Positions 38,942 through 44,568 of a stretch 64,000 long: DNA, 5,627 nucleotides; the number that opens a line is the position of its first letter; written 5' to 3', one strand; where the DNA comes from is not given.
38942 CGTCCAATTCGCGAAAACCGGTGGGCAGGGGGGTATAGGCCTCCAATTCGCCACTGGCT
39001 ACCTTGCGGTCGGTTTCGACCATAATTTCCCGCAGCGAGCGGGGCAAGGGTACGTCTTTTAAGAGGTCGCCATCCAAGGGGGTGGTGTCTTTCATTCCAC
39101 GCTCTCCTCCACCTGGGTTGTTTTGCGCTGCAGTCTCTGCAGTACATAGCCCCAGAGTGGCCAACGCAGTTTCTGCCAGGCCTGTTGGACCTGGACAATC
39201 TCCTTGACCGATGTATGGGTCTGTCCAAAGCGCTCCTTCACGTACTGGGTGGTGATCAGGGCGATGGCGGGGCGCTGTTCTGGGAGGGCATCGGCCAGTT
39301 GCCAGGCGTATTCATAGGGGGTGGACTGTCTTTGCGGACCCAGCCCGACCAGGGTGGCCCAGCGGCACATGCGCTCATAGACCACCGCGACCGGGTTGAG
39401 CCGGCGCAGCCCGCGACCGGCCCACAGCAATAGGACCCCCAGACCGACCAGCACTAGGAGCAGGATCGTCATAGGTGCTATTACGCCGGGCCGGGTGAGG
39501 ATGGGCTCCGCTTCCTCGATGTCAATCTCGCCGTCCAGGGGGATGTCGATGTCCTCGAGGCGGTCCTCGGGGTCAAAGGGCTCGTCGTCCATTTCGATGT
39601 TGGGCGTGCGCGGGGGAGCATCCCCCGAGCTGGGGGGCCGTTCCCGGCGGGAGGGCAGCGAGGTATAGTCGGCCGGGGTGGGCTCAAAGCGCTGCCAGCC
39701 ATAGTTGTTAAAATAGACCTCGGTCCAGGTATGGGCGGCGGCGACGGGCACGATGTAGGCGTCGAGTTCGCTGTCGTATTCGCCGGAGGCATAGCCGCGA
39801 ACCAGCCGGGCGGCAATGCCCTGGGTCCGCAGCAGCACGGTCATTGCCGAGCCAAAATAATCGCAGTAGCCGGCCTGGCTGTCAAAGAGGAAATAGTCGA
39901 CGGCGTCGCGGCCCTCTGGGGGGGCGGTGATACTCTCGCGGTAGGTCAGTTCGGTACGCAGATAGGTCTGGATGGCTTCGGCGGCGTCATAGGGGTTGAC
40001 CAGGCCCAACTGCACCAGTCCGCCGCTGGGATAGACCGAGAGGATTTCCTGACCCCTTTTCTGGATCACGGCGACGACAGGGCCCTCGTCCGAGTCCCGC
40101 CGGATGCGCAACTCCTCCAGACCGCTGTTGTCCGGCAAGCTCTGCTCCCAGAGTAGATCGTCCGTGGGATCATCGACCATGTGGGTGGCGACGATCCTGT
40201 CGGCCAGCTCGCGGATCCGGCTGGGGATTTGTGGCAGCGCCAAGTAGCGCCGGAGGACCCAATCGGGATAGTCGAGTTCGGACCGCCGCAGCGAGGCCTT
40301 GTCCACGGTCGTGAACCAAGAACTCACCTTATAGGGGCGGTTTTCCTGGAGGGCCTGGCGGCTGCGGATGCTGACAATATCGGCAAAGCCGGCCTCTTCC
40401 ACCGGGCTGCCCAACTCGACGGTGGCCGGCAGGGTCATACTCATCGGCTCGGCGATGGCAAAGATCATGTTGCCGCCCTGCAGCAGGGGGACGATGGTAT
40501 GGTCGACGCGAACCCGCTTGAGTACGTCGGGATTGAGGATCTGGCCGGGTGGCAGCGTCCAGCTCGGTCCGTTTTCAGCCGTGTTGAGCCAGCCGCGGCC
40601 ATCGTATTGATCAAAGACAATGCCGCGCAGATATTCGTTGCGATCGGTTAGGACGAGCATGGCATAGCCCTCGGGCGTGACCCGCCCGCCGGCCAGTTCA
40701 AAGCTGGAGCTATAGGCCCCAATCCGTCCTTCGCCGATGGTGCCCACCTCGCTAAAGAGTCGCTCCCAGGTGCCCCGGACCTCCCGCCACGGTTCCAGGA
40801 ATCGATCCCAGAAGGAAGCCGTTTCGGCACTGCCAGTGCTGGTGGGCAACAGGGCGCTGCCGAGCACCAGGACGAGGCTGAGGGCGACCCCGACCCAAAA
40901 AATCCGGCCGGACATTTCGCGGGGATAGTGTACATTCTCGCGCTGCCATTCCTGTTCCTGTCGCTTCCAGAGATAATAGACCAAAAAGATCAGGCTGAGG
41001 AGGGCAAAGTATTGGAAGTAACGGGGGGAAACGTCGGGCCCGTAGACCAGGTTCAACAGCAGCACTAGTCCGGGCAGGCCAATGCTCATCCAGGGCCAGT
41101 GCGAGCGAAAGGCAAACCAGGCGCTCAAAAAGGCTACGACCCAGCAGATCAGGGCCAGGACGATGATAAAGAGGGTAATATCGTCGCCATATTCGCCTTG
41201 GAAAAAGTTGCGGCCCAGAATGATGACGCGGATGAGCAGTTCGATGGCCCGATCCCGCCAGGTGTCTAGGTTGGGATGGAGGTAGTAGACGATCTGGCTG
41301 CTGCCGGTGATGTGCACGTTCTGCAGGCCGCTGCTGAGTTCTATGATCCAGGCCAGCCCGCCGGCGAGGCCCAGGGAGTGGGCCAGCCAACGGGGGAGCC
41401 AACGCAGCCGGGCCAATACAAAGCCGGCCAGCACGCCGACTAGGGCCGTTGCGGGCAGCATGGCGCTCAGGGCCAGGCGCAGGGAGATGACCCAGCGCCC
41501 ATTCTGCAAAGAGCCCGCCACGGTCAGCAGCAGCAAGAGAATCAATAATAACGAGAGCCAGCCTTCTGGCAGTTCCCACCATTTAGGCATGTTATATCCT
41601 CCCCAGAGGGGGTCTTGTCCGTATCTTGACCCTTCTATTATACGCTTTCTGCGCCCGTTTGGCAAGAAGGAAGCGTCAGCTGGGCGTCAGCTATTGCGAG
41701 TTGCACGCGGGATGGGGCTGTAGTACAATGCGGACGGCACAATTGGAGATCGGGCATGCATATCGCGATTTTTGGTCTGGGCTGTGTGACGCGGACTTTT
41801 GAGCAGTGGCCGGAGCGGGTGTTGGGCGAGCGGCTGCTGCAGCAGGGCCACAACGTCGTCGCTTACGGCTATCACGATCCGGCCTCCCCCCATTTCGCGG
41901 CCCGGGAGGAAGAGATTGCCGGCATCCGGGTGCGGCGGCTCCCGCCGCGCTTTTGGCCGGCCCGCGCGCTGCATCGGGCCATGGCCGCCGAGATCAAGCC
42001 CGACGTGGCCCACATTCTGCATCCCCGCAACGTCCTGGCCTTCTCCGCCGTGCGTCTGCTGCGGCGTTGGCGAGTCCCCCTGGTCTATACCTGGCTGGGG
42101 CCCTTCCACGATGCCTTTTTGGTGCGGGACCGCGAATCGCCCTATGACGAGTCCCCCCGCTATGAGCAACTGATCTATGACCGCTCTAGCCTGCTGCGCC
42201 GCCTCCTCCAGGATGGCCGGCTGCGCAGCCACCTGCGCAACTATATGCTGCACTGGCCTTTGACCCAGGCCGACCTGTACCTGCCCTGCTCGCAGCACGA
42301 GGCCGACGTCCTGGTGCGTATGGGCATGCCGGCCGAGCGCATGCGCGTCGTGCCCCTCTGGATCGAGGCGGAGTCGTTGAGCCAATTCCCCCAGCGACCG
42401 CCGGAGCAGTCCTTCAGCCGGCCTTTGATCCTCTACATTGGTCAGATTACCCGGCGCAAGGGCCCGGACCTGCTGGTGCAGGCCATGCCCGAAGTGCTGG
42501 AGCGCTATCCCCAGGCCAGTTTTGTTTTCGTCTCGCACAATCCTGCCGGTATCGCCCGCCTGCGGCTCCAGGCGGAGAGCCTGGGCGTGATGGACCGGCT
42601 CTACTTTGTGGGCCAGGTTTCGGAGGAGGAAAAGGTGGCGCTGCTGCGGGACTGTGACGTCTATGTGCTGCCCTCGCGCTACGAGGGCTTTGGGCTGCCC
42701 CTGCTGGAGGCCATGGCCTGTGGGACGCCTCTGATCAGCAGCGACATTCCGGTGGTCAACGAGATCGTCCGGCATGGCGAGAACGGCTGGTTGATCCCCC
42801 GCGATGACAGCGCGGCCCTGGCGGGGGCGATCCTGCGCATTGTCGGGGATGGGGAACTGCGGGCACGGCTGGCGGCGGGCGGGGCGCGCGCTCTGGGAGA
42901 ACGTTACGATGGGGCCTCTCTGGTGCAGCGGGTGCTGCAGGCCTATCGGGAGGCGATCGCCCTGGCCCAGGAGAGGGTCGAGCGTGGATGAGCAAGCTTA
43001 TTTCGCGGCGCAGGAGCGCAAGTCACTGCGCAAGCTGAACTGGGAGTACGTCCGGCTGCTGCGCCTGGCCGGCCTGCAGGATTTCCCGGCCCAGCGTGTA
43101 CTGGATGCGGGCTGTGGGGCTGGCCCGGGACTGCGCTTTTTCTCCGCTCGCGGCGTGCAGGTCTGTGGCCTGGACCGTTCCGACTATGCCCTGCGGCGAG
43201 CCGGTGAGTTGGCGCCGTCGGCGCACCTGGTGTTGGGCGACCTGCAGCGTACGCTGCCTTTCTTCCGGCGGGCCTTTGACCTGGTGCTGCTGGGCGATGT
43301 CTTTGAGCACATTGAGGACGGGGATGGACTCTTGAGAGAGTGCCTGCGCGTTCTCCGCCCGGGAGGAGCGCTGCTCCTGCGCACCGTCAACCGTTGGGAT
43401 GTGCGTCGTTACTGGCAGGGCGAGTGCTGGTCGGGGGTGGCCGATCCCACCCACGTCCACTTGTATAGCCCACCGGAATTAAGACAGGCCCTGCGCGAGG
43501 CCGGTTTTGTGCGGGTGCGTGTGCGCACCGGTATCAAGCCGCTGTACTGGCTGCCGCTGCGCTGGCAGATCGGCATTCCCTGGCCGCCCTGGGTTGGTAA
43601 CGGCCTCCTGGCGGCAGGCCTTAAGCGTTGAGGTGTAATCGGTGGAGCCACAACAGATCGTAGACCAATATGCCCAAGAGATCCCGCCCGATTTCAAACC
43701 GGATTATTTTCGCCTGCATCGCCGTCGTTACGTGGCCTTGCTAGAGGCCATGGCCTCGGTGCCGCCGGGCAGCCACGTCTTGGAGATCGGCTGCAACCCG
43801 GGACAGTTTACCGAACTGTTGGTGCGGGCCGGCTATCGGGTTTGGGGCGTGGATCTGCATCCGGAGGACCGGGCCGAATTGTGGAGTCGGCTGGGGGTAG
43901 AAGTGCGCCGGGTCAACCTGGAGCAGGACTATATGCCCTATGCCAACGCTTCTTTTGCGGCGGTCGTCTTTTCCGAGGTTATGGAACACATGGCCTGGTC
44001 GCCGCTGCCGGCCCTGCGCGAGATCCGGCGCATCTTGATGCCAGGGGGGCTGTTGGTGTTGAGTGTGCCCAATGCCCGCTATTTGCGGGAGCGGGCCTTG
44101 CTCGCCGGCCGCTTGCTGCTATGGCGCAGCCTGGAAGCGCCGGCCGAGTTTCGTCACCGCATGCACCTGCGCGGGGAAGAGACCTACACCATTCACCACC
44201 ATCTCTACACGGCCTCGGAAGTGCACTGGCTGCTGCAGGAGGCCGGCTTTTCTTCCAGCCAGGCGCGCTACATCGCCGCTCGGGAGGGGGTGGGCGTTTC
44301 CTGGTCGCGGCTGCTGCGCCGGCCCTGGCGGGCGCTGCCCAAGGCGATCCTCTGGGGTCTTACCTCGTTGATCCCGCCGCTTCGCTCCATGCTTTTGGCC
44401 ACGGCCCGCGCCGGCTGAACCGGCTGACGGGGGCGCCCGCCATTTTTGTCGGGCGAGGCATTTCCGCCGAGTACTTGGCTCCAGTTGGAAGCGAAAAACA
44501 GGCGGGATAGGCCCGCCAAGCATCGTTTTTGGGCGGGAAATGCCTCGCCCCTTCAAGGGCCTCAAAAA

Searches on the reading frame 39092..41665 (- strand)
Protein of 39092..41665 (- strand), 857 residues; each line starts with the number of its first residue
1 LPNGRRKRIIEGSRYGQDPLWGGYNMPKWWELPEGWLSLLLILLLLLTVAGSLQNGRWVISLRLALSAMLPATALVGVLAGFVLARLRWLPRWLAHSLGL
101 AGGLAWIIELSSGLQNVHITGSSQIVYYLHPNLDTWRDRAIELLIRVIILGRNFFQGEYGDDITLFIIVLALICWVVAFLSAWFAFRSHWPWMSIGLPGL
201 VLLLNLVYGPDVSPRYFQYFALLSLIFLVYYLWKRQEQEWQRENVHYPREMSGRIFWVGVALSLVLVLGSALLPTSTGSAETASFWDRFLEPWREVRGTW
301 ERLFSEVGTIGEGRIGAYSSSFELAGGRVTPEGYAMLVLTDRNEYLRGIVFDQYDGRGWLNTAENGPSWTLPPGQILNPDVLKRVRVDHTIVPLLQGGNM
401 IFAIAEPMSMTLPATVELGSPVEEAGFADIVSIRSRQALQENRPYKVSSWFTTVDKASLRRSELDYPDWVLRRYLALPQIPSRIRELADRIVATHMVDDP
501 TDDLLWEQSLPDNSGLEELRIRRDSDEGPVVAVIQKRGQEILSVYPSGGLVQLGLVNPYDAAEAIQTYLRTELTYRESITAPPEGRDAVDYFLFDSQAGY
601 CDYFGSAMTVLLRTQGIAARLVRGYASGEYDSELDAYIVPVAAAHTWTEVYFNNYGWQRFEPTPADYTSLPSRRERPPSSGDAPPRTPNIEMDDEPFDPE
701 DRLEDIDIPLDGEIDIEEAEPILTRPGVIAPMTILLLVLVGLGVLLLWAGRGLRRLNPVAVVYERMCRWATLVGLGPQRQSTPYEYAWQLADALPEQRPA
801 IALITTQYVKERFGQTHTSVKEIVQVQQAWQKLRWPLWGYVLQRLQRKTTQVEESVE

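Call 35: search_protein_families(library=pfam, proteins=[window:39092-41665:-], max_evalue=0.0001)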
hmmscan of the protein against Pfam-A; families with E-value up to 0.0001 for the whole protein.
window:39092-41665:- (857 aa): 3 families
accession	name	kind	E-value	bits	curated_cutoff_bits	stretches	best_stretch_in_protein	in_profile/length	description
PF01841.26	Transglut_core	-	4.3e-22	78.9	23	1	557-662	13-108/108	Transglutaminase-like superfamily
PF13559.11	DUF4129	-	1.4e-09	38.3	24.8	1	763-831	2-69/69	Domain of unknown function (DUF4129)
PF11992.13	TgpA_N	-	5.7e-08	32.6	30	1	340-451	231-328/333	TgpA N-terminal domain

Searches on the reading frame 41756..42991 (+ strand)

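Call 35: search_protein_families(library=pfam, proteins=[window:41756-42991:+], max_evalue=0.0001)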
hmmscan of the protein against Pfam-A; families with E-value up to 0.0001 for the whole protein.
window:41756-42991:+ (411 aa): 6 families
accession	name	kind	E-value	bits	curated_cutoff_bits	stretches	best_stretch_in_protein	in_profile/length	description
PF00534.26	Glycos_transf_1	-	6.6e-43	146.6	26.4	1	222-375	15-168/172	Glycosyl transferases group 1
PF13692.12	Glyco_trans_1_4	-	6.1e-38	130.7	27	1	222-365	1-142/142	Glycosyl transferases group 1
PF13439.12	Glyco_transf_4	-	3.5e-14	53.6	28.5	1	23-205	11-168/170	Glycosyltransferase Family 4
PF13579.12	Glyco_trans_4_4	-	3.7e-14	53.8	29.7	1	23-202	10-158/158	Glycosyl transferase 4-like domain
PF20706.3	GT4-conflict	-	1.2e-09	38.1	26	1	196-329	174-311/385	Family 4 Glycosyltransferase in conflict systems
PF13524.12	Glyco_trans_1_2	-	4.1e-06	27.2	25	1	281-392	28-141/144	Glycosyl transferase-like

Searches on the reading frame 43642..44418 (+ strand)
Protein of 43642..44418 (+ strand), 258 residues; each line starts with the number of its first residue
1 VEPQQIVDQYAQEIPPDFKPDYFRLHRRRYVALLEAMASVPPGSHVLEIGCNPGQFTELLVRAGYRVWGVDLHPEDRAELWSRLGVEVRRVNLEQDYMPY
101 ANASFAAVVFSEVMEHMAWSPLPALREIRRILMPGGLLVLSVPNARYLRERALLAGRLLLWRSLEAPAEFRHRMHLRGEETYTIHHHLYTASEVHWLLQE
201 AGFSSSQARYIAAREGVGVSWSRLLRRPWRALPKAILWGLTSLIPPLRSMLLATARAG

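Call 35: search_protein_families(library=pfam, proteins=[window:43642-44418:+], max_evalue=0.0001)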
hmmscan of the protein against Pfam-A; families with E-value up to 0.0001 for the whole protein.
window:43642-44418:+ (258 aa): 8 families
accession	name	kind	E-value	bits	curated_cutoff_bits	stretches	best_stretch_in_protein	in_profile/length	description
PF13489.12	Methyltransf_23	-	5.6e-23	81.9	27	1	27-204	6-160/164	Methyltransferase domain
PF08241.18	Methyltransf_11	-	2e-16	60.9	21.2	1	47-140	1-95/95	Methyltransferase domain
PF13649.12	Methyltransf_25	-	2.7e-13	50.9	27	1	46-136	1-97/97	Methyltransferase domain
PF08242.18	Methyltransf_12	-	1.4e-08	35.8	30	1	47-138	1-98/98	Methyltransferase domain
PF07021.18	MetW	-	1.7e-07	31.5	21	1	38-155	9-122/193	Methionine biosynthesis protein MetW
PF01728.25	FtsJ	-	3.1e-05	24.4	24.1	1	34-95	13-77/181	FtsJ-like methyltransferase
PF13847.12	Methyltransf_31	-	3.7e-05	23.9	27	1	43-202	4-145/145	Methyltransferase domain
PF05401.17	NodS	-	7.8e-05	23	24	0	26-143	27-147/201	Nodulation protein S (NodS)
